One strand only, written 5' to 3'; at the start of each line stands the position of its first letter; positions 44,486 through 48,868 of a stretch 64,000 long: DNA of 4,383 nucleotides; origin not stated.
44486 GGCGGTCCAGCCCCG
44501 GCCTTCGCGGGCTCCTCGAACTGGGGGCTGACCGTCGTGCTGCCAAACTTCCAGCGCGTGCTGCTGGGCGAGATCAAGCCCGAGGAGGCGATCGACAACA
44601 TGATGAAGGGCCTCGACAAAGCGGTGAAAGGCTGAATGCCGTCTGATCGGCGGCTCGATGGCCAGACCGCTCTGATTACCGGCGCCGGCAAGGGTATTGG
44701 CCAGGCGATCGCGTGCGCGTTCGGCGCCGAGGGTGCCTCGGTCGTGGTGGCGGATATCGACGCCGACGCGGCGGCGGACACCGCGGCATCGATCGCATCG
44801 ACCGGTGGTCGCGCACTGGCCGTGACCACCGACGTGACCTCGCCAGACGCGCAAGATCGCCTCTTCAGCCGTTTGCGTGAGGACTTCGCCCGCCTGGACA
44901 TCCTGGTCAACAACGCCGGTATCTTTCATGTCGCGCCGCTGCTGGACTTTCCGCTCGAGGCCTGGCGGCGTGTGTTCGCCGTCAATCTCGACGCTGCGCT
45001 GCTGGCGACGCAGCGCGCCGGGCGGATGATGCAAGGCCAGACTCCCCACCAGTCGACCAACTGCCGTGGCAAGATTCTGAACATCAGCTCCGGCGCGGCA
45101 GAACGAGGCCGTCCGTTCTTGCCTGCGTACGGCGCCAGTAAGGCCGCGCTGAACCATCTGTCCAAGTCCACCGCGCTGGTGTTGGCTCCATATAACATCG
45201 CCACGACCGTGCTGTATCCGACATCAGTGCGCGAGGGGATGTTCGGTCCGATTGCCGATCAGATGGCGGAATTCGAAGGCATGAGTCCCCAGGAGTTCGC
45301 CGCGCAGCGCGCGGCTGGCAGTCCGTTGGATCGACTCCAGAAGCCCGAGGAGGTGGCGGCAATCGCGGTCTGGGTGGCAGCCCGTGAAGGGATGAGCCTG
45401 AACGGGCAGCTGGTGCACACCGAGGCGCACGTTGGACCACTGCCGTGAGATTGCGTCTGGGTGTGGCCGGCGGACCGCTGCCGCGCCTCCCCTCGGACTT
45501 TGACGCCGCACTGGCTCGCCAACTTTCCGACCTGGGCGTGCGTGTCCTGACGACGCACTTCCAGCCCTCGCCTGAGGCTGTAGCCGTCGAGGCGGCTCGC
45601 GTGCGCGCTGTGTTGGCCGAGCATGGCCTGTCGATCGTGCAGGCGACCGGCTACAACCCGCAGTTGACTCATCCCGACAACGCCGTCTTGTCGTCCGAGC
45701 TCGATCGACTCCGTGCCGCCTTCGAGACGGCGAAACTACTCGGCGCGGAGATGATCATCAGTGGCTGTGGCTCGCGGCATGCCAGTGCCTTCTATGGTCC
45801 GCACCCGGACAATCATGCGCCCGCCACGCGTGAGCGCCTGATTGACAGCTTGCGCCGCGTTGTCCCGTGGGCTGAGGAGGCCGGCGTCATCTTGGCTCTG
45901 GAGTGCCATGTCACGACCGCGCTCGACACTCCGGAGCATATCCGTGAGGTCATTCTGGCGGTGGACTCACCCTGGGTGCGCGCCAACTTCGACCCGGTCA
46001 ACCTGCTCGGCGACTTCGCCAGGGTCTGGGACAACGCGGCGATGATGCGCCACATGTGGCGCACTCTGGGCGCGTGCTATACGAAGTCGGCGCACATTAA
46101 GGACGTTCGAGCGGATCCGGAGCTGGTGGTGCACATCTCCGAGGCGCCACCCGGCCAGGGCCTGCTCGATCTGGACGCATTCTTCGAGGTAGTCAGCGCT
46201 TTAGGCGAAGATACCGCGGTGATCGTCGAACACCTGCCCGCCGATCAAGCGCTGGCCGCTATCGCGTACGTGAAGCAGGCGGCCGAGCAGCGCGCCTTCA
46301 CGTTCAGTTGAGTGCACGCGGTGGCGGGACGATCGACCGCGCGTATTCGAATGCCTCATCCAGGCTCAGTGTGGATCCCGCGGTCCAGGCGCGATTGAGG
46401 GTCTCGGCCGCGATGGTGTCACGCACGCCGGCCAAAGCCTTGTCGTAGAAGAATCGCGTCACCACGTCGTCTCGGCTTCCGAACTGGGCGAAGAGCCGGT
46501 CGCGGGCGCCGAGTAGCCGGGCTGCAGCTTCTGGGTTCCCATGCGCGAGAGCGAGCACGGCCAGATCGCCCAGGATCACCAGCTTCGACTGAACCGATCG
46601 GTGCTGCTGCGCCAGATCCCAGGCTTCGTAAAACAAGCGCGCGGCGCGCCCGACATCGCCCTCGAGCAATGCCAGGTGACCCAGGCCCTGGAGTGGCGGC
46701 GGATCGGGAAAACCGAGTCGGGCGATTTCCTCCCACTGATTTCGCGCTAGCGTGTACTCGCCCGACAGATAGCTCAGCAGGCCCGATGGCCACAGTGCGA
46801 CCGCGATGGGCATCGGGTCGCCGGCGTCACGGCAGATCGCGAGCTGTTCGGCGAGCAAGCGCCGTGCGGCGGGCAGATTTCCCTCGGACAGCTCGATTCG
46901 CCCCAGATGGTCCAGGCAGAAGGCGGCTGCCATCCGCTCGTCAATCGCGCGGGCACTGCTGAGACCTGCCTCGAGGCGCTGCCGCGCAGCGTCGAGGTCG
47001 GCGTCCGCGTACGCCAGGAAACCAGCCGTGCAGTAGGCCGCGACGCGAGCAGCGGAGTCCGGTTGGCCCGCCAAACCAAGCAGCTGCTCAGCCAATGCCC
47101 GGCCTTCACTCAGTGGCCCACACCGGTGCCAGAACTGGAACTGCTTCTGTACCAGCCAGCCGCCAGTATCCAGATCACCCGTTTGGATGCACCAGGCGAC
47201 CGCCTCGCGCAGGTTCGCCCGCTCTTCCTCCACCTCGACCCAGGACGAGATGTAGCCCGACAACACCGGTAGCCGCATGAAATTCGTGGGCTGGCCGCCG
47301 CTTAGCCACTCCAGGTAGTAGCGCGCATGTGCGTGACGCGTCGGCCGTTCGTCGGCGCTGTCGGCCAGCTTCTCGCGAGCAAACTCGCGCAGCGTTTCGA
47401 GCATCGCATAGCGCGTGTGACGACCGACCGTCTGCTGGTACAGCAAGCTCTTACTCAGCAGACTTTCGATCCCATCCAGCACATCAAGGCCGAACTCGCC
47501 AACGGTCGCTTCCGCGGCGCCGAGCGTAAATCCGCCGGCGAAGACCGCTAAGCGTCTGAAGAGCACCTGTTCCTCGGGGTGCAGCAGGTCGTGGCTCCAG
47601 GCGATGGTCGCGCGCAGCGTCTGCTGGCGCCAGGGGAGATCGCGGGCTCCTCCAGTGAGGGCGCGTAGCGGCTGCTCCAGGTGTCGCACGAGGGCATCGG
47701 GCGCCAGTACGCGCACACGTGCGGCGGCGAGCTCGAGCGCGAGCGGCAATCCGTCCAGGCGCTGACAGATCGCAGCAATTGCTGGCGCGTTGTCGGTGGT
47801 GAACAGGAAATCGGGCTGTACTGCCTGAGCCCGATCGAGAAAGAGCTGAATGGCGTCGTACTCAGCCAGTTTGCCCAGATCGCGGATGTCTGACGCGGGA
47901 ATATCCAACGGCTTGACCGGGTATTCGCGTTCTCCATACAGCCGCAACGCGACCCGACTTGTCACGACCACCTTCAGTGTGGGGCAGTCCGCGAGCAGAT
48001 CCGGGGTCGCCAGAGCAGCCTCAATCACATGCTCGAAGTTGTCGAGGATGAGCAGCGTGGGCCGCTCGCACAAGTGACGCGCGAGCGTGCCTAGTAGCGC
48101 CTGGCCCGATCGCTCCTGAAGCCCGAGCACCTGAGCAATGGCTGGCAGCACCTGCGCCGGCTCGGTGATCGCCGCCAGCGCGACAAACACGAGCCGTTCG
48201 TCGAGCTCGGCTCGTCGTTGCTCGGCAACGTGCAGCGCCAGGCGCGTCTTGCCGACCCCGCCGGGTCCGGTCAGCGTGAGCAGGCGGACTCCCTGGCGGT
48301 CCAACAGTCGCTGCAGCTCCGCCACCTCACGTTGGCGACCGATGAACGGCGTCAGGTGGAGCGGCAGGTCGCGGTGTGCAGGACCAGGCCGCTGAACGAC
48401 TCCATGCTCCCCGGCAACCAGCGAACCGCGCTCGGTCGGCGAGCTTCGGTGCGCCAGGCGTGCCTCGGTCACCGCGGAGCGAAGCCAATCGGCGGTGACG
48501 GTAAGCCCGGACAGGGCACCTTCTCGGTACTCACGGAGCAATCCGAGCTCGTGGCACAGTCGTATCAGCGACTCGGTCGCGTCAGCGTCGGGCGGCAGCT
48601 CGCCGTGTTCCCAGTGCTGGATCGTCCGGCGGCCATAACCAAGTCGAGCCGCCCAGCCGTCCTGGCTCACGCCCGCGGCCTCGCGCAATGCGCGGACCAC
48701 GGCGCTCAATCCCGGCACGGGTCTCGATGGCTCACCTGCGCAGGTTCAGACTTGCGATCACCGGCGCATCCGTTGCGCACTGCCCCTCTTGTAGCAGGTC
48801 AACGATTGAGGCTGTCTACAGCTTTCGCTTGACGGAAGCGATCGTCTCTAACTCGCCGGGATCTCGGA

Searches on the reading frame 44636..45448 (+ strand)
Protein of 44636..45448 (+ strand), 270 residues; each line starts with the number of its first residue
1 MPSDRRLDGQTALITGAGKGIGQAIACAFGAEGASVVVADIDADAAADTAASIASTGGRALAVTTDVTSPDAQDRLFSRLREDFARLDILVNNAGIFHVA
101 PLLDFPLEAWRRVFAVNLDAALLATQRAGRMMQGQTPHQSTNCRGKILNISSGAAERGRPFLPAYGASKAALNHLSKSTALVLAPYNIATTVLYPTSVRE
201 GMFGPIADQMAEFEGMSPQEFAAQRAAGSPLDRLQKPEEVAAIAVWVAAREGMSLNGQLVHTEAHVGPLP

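Call 53: search_protein_families(library=pfam, proteins=[window:44636-45448:+], max_evalue=0.0001)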
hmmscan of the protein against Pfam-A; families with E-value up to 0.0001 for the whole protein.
window:44636-45448:+ (270 aa): 3 families
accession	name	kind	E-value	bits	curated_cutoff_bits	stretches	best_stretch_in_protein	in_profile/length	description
PF00106.31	adh_short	-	2.1e-48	164.9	26.6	1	10-208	1-192/195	short chain dehydrogenase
PF13561.12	adh_short_C2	-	3.3e-45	155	27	1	16-261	1-230/236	Enoyl-(Acyl carrier protein) reductase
PF08659.16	KR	-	1.8e-08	34.9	22.6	1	11-122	2-117/180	KR domain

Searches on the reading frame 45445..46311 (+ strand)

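Call 53: search_protein_families(library=pfam, proteins=[window:45445-46311:+], max_evalue=0.0001)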
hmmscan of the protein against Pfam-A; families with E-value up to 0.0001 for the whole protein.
window:45445-46311:+ (288 aa): 1 family
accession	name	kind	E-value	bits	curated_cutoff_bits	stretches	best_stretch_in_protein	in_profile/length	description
PF01261.30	AP_endonuc_2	-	2.7e-33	116.2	31.1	1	26-277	3-247/249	Xylose isomerase-like TIM barrel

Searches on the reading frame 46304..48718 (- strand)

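Call 53: search_protein_families(library=pfam, proteins=[window:46304-48718:-], max_evalue=0.0001)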
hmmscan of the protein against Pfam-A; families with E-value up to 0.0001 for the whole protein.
window:46304-48718:- (804 aa): 7 families
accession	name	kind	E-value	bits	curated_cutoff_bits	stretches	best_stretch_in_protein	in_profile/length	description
PF13401.12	AAA_22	-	2.2e-11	44.6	27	1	144-246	5-105/130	AAA domain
PF13560.12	HTH_31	-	2.1e-09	38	27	1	4-56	2-55/64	Helix-turn-helix domain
PF17874.7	TPR_MalT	-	5.6e-09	36.2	45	1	459-629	18-191/336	MalT-like TPR region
PF13191.12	AAA_16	-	7.2e-08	33.5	32.6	1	124-243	1-156/167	AAA ATPase domain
PF00931.28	NB-ARC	-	6.5e-06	26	23.5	1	132-228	5-109/248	NB-ARC domain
PF01637.24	ATPase_2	-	1e-05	25.9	33.2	1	125-179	1-54/225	ATPase domain predominantly from Archaea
PF01381.28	HTH_3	-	5e-05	23.7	23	0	8-46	1-39/55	Helix-turn-helix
